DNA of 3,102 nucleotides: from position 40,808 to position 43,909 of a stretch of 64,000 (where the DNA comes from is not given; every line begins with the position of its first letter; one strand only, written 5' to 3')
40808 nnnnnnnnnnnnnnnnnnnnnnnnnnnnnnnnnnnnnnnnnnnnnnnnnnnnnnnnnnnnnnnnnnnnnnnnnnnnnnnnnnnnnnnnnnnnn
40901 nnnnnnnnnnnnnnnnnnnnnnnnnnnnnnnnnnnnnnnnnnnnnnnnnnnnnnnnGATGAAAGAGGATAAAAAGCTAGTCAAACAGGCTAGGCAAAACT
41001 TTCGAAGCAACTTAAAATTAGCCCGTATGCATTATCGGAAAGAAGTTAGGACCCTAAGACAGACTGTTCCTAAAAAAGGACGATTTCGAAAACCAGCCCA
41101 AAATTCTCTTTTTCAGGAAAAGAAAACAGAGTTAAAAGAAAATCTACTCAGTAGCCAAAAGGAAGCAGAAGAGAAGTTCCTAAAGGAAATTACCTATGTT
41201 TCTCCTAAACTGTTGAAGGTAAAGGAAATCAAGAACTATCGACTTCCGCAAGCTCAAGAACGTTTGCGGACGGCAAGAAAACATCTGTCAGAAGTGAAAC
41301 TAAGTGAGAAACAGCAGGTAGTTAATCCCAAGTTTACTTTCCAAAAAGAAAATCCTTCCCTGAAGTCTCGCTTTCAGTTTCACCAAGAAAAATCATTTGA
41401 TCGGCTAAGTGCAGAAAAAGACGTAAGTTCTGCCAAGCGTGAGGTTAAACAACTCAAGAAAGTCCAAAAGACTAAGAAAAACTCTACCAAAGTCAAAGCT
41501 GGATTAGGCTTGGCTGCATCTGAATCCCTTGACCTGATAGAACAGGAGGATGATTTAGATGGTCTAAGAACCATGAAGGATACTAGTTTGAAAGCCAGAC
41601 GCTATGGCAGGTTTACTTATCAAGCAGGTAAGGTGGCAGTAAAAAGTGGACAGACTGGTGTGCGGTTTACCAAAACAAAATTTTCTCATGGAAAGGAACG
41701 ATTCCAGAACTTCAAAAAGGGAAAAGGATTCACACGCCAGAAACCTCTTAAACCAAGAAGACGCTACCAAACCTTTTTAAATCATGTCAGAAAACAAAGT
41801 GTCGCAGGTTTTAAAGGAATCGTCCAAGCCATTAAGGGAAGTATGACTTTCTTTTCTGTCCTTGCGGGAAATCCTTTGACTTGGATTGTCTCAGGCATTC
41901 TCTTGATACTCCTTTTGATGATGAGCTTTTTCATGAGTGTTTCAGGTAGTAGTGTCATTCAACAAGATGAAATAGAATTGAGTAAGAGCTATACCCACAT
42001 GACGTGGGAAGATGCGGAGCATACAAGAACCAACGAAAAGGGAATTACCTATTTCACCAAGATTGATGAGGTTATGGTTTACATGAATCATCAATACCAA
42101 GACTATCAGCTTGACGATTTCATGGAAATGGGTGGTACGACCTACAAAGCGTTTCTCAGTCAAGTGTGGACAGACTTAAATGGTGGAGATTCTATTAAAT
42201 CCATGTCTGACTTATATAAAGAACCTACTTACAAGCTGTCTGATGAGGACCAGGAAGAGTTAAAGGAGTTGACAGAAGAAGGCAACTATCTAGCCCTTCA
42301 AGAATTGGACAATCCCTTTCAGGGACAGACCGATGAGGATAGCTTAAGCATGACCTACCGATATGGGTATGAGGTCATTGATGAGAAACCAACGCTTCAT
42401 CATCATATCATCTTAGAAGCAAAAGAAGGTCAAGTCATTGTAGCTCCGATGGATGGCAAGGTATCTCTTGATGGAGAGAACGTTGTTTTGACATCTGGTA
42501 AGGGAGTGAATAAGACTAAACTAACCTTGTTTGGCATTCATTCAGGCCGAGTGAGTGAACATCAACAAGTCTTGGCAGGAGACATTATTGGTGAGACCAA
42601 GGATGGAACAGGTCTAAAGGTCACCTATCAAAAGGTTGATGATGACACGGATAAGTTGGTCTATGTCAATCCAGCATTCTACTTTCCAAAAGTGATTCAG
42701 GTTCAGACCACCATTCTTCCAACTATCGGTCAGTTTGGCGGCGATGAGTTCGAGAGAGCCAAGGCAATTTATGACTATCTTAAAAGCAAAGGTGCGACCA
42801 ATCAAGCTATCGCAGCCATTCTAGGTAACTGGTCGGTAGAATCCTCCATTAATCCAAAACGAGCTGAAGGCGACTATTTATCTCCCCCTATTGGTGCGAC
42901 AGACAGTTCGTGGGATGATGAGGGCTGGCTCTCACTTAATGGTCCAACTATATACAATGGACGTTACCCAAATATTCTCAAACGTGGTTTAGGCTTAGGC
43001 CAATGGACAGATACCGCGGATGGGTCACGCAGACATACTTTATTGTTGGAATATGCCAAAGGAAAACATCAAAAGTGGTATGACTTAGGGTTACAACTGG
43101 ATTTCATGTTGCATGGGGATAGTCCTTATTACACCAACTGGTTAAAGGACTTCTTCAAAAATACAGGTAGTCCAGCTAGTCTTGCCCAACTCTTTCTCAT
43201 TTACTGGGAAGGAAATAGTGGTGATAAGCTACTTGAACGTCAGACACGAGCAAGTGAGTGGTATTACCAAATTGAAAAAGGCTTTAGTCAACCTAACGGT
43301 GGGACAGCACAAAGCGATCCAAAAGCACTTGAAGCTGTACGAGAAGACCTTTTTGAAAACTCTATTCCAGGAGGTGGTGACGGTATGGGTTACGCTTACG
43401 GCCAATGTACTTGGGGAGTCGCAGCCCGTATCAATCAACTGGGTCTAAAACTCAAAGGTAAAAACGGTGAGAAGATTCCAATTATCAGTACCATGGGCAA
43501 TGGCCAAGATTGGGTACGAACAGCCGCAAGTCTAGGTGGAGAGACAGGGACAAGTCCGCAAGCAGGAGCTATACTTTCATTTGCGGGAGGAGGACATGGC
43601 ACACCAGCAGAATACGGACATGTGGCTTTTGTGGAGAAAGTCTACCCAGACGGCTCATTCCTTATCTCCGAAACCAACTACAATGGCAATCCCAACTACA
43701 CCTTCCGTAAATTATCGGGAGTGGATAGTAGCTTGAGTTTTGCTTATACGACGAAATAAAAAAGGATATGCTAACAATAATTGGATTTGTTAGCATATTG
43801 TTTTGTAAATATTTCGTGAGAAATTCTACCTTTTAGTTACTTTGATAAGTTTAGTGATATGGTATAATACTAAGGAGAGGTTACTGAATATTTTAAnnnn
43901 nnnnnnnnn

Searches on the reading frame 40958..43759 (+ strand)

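Call 38: search_protein_families(library=pfam, proteins=[window:40958-43759:+], max_evalue=0.001)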
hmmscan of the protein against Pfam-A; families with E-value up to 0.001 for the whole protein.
window:40958-43759:+ (933 aa): 3 families
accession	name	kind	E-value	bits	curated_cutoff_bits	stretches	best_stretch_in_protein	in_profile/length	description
PF18013.6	Phage_lysozyme2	-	4e-32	111.8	28.2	1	599-769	1-137/140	Phage tail lysozyme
PF05257.22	CHAP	-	3e-20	72.9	26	1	808-907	2-81/81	CHAP domain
PF01551.29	Peptidase_M23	-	8.8e-05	23.1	28.7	1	481-551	3-75/96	Peptidase family M23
